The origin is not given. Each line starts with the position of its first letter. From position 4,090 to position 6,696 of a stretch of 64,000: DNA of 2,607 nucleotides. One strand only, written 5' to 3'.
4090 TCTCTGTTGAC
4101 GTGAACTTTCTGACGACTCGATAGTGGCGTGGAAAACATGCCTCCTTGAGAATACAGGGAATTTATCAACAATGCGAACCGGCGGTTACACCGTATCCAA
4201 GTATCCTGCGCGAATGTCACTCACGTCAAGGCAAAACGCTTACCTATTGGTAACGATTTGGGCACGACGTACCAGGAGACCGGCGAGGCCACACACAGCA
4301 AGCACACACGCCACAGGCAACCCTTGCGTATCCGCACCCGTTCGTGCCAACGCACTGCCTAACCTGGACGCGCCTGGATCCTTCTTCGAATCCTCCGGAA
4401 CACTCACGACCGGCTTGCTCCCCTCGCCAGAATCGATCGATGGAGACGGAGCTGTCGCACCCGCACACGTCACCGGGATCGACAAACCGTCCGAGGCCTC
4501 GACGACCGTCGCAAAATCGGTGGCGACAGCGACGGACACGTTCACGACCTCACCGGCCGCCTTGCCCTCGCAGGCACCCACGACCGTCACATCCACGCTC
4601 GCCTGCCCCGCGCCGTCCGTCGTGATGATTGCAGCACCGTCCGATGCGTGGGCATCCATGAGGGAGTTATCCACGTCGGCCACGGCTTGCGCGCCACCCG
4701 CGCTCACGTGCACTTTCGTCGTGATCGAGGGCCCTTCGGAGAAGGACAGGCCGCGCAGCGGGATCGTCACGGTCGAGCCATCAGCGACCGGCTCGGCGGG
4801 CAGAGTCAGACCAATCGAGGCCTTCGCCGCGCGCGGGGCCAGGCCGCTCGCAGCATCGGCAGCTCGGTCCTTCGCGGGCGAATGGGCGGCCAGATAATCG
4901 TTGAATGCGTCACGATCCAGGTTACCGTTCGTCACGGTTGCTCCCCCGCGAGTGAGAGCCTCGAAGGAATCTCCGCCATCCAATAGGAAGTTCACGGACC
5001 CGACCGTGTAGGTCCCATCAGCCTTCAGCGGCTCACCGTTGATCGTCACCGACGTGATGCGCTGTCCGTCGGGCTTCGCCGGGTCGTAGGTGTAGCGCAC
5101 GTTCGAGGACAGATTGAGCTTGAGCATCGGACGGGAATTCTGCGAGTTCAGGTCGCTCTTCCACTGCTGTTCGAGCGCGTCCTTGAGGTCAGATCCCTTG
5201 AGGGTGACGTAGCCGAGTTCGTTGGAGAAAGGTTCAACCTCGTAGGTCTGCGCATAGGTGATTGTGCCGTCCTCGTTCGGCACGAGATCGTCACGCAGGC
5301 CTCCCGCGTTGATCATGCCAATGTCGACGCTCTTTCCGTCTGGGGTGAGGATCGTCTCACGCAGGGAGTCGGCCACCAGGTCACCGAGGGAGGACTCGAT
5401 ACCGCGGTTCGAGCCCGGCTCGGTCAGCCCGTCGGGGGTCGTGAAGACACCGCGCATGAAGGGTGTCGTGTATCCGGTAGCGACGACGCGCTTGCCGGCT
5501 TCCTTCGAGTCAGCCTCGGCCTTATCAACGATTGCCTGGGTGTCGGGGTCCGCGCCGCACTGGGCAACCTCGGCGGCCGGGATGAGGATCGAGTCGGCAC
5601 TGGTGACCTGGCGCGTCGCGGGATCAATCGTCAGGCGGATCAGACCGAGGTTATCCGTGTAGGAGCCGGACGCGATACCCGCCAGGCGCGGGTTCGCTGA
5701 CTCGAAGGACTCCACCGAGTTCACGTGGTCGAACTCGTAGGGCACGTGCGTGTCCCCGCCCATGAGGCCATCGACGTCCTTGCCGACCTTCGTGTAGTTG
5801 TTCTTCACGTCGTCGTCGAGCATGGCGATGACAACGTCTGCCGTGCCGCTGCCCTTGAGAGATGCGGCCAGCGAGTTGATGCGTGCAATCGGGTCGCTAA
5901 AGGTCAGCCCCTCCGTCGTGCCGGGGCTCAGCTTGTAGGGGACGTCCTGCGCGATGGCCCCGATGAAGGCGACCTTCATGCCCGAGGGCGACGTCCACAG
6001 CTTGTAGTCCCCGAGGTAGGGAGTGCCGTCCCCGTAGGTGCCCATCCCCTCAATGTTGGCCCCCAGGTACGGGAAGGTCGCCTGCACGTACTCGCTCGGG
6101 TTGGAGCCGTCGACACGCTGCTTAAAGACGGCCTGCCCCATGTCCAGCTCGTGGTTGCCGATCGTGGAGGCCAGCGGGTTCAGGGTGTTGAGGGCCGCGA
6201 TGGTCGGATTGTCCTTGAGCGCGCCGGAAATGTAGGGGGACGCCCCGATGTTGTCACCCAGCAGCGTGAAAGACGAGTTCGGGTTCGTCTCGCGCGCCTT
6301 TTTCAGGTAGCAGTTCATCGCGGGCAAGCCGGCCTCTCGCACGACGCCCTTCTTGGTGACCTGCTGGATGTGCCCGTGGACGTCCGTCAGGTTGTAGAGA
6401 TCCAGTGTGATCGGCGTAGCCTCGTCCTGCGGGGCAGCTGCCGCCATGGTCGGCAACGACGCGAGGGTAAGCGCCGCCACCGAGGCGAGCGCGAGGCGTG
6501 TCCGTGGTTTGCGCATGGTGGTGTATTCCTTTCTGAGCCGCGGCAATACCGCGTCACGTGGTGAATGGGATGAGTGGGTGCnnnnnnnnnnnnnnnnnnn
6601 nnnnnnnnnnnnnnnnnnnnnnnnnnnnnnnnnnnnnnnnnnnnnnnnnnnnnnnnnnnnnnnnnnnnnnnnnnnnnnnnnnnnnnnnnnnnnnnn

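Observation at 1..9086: Tandem sortase-anchored nuclease and sortase-anchored 5'-nucleotidase next to duplicated nucleoside-binding lipoproteins: an extracellular-DNA-to-nucleoside pipeline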

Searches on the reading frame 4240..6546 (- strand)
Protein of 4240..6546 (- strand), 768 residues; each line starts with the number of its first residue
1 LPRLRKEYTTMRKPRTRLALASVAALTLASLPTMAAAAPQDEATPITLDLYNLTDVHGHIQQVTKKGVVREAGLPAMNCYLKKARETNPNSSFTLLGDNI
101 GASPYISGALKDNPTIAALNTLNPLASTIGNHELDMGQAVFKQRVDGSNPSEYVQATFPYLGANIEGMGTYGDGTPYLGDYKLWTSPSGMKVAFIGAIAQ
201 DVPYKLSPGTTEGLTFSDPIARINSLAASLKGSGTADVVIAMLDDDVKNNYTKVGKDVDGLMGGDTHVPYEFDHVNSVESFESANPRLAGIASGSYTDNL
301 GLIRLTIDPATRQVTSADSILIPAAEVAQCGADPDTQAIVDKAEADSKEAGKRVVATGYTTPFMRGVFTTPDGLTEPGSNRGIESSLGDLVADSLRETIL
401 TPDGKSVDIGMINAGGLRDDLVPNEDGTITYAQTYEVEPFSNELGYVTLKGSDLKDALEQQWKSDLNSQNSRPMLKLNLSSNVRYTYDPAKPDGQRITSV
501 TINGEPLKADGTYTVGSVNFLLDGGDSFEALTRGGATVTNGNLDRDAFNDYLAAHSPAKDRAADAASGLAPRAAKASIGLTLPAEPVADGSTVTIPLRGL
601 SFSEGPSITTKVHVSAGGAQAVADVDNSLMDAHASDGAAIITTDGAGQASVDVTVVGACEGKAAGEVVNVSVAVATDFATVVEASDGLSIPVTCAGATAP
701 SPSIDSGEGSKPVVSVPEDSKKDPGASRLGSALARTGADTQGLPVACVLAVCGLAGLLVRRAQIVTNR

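Call 4: search_protein_families(library=pfam, proteins=[window:4240-6546:-], max_evalue=0.01)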
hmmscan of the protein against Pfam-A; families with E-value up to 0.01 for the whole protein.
window:4240-6546:- (768 aa): 2 families
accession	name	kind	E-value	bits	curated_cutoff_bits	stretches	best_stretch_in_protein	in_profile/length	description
PF02872.23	5_nucleotid_C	-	4.6e-36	124.7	23.6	1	379-532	16-157/158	5'-nucleotidase, C-terminal domain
PF00149.33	Metallophos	-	0.005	17.7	21.5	1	53-189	6-116/191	Calcineurin-like phosphoesterase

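Call 7: search_protein_families(library=ncbifam, proteins=[window:4240-6546:-], max_evalue=0.001)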
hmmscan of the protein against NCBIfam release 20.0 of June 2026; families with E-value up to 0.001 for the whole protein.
window:4240-6546:- (768 aa): 12 families
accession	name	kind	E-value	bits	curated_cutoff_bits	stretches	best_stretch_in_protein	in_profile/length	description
NF047875.1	5nuc_LPXTG_Strp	exception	1.4e-36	126.2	1050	2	303-559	316-556/684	surface-anchored 5'-nucleotidase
NF006934.0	PRK09419.1-1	subfamily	5.2e-35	120.4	1646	1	23-560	612-1097/1174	multifunctional 2',3'-cyclic-nucleotide 2'-phosphodiesterase/3'-nucleotidase/5'-nucleotidase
NF007109.1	PRK09558.1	equivalog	1.2e-33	116.7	600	2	383-559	384-542/550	bifunctional UDP-sugar hydrolase/5'-nucleotidase UshA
NF006936.0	PRK09419.1-3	equivalog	1.2e-26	92.6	2542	1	49-464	705-1102/1212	multifunctional 2',3'-cyclic-nucleotide 2'-phosphodiesterase/3'-nucleotidase/5'-nucleotidase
NF006935.0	PRK09419.1-2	equivalog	3e-25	88.1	2801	2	188-555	818-1162/1445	multifunctional 2',3'-cyclic-nucleotide 2'-phosphodiesterase/3'-nucleotidase/5'-nucleotidase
NF006937.0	PRK09419.1-4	equivalog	3.5e-21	74.4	2554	2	188-552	797-1138/1411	multifunctional 2',3'-cyclic-nucleotide 2'-phosphodiesterase/3'-nucleotidase/5'-nucleotidase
NF040549.1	Nt5e_LPXTG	exception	1.1e-18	66.9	1050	2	293-554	338-598/731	cell surface ecto-5'-nucleotidase Nt5e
TIGR01530.1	nadN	equivalog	2.4e-13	49.5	436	1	387-532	375-521/550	NAD nucleotidase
NF006938.0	PRK09420.1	equivalog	4.7e-12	45.1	486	1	28-324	11-322/648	bifunctional 2',3'-cyclic-nucleotide 2'-phosphodiesterase/3'-nucleotidase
TIGR01390.1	CycNucDiestase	equivalog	4.6e-10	38.6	883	1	51-332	6-308/626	2',3'-cyclic-nucleotide 2'-phosphodiesterase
TIGR04486.1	thiosulf_SoxB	equivalog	4.8e-08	31.7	550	1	161-517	196-516/556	thiosulfohydrolase SoxB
NF008871.0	PRK11907.1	equivalog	0.00089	17.5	1266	1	25-148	95-226/814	bifunctional 2',3'-cyclic-nucleotide 2'-phosphodiesterase/3'-nucleotidase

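Call 10: search_solved_structures(query=window:4240-6546:-, max_evalue=0.001, show_alignments=2)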
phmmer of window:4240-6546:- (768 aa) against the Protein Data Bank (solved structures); distinct sequences matched with E-value up to 0.001: 36.
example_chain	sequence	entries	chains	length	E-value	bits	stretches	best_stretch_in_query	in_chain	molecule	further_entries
3ivd_A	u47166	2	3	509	2.2e-24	89.3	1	382-560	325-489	Nucleotidase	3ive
2z1a_A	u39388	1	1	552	3.1e-17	65.7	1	380-553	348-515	5'-nucleotidase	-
4h2f_A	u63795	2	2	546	7e-17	64.5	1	44-551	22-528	5'-nucleotidase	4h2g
4h1y_P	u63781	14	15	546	9.1e-17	64.1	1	44-551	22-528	5'-nucleotidase | 5'-nucleotidase, ecto (CD73), isoform CRA_a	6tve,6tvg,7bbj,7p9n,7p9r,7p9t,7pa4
7qgm_A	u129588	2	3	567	1.2e-16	63.7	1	47-552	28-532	5'-nucleotidase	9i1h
4h2b_A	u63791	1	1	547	1.2e-16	63.7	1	45-551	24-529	5'-nucleotidase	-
7qga_A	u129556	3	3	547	2e-16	63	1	52-552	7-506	5'-nucleotidase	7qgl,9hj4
7jv8_A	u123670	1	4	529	2.1e-16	62.9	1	50-551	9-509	5'-nucleotidase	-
9r0d_A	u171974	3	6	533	2.2e-16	62.9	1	50-551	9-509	5'-nucleotidase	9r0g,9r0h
7jv9_A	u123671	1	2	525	2.4e-16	62.8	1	52-551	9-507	5'-nucleotidase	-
6s7f_A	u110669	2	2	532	2.5e-16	62.7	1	52-551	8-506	5'-nucleotidase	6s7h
6xuq_A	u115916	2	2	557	2.5e-16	62.6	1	51-552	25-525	5'-nucleotidase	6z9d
9hd5_A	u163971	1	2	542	2.5e-16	62.6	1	52-552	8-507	5'-nucleotidase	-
6xue_A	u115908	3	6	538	2.6e-16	62.6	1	52-552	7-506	5'-nucleotidase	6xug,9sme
7qgo_A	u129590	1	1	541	2.6e-16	62.6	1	52-552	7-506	5'-nucleotidase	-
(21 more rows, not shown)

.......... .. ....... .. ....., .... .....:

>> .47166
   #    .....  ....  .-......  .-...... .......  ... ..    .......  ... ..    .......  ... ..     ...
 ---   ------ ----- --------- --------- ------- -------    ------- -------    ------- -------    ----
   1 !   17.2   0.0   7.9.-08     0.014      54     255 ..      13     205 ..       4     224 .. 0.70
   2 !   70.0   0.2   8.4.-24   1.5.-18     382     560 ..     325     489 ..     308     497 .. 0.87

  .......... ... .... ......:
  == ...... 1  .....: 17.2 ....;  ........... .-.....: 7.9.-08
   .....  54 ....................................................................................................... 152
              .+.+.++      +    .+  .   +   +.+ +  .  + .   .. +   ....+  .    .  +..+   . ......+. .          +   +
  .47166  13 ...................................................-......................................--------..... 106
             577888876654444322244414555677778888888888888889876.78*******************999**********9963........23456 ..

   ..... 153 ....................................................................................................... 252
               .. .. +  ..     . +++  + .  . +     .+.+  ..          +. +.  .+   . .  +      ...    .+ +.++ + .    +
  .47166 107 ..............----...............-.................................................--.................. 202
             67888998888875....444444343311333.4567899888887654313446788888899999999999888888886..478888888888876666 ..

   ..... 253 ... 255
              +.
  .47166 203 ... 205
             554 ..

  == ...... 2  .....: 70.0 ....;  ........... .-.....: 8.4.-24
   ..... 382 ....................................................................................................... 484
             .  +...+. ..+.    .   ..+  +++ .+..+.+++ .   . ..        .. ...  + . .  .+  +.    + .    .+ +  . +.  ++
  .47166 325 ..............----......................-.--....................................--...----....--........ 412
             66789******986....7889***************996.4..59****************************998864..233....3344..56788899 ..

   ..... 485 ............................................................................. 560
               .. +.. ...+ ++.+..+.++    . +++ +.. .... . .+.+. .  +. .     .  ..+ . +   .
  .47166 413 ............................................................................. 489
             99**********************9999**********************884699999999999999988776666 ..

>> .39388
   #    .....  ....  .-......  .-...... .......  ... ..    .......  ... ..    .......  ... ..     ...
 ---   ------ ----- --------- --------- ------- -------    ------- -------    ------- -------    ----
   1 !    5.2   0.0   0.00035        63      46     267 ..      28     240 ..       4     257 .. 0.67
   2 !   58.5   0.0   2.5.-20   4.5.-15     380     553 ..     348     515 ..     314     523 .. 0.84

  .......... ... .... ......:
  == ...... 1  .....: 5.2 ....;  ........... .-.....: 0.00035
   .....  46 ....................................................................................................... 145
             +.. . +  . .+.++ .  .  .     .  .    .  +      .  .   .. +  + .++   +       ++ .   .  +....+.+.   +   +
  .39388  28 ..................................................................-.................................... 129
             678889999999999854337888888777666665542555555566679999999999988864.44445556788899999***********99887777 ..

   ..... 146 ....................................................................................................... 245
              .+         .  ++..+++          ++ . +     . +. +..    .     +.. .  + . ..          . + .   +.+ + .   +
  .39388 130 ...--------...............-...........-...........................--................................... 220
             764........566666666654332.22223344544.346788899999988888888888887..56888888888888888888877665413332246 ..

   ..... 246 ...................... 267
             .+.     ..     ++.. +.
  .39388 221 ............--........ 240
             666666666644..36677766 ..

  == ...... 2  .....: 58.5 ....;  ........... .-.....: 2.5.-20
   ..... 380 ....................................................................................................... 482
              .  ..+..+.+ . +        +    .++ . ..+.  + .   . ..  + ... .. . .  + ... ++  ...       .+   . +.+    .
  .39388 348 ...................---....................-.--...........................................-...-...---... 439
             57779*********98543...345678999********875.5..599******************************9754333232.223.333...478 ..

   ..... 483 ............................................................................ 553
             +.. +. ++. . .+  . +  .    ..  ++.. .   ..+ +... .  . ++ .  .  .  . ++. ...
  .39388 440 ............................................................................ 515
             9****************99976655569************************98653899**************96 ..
